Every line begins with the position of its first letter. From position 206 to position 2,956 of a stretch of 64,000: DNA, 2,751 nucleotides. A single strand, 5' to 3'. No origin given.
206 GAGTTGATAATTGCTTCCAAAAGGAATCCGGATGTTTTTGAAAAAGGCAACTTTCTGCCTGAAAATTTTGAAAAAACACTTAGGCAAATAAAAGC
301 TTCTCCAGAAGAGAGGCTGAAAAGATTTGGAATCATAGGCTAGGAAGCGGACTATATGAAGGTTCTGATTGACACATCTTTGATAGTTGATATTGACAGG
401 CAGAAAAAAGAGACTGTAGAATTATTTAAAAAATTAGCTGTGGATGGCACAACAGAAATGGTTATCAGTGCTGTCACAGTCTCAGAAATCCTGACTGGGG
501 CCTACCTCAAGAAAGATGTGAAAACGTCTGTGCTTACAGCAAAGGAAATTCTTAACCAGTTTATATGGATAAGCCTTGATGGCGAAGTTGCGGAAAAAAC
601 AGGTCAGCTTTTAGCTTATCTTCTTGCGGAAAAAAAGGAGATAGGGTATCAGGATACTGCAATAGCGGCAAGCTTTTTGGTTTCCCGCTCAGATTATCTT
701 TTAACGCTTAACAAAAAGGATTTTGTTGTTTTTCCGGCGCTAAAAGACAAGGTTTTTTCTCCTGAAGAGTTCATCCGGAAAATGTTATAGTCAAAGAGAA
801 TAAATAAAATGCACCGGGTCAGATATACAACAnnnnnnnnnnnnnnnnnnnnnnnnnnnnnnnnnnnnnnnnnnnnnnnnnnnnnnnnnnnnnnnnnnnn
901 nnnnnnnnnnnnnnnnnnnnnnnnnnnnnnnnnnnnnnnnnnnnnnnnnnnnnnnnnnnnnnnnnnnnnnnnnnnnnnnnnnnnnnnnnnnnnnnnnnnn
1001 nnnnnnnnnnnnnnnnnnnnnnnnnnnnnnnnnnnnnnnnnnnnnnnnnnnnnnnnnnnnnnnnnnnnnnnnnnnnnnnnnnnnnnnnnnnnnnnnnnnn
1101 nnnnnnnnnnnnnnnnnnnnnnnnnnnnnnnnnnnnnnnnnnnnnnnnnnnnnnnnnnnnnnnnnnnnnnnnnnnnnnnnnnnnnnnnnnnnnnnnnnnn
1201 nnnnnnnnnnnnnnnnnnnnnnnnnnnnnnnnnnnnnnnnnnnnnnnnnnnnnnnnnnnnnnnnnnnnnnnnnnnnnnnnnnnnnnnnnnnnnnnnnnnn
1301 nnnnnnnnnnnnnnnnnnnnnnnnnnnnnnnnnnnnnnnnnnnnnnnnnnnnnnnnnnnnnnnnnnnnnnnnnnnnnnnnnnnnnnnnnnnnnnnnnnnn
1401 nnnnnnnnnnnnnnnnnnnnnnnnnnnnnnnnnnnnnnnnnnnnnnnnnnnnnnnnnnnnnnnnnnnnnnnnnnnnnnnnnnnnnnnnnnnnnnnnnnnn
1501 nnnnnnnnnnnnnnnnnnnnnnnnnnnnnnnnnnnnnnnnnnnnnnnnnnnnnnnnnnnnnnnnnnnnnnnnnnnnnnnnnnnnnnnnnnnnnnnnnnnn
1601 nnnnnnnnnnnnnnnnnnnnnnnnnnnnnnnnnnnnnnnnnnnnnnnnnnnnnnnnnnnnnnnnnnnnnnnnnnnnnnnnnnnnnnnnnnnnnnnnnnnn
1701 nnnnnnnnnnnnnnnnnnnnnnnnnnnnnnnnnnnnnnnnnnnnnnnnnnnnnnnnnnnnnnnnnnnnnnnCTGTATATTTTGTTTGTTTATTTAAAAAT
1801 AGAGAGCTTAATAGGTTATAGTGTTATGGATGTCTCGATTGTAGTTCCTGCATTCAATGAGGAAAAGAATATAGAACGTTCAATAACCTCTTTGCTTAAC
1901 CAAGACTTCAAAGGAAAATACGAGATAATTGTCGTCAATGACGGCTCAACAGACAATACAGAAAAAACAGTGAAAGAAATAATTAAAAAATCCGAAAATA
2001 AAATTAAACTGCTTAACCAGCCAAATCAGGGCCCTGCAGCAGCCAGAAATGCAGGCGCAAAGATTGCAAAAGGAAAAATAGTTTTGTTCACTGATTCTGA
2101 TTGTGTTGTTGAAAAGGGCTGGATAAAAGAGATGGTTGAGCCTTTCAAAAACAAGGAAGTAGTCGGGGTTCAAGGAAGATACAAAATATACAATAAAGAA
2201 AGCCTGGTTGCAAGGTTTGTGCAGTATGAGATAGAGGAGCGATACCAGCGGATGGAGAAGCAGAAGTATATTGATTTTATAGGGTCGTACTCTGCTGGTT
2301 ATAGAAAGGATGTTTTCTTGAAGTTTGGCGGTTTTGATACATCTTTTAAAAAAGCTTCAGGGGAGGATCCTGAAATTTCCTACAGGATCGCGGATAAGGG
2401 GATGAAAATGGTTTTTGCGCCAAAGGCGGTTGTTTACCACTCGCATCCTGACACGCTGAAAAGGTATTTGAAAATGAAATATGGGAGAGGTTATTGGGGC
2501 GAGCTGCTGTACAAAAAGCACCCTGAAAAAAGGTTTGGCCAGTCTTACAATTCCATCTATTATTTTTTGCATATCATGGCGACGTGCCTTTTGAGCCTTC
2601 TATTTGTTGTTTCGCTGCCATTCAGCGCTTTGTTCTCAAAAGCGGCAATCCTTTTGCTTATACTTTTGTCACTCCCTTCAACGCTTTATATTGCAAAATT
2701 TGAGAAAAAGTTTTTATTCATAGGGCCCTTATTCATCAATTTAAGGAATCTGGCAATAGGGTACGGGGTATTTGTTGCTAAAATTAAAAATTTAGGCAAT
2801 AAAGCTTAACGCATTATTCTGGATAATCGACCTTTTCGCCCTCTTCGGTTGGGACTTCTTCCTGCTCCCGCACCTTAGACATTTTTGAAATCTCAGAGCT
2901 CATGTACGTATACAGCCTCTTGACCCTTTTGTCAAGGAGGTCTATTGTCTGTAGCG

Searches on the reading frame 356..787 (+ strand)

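Call 12: search_protein_families(library=pfam, proteins=[window:356-787:+], max_evalue=0.001)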
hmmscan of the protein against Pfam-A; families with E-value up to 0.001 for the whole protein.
window:356-787:+ (144 aa): 1 family
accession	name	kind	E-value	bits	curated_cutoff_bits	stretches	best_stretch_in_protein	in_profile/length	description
PF01850.27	PIN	-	3.4e-06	28.1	23.6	1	3-120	1-112/120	PIN domain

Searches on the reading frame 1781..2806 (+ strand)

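Call 12: search_protein_families(library=pfam, proteins=[window:1781-2806:+], max_evalue=0.001)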
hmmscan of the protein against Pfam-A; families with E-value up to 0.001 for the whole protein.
window:1781-2806:+ (342 aa): 5 families
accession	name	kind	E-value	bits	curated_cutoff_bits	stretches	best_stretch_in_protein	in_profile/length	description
PF00535.33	Glycos_transf_2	-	6.2e-41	140.6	23.3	1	19-179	1-164/168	Glycosyl transferase family 2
PF13641.12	Glyco_tranf_2_3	-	4.6e-29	102.5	27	1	18-232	3-223/230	Glycosyltransferase like family 2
PF10111.15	Glyco_tranf_2_2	-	6.5e-20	72.2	27.3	1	19-229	1-225/276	Glycosyltransferase like family 2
PF13632.12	Glyco_trans_2_3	-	1.2e-13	51.8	27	1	100-295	1-192/198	Glycosyl transferase family group 2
PF13506.12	Glyco_transf_21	-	4.6e-10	39.7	21.7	1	94-228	27-164/174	Glycosyl transferase family 21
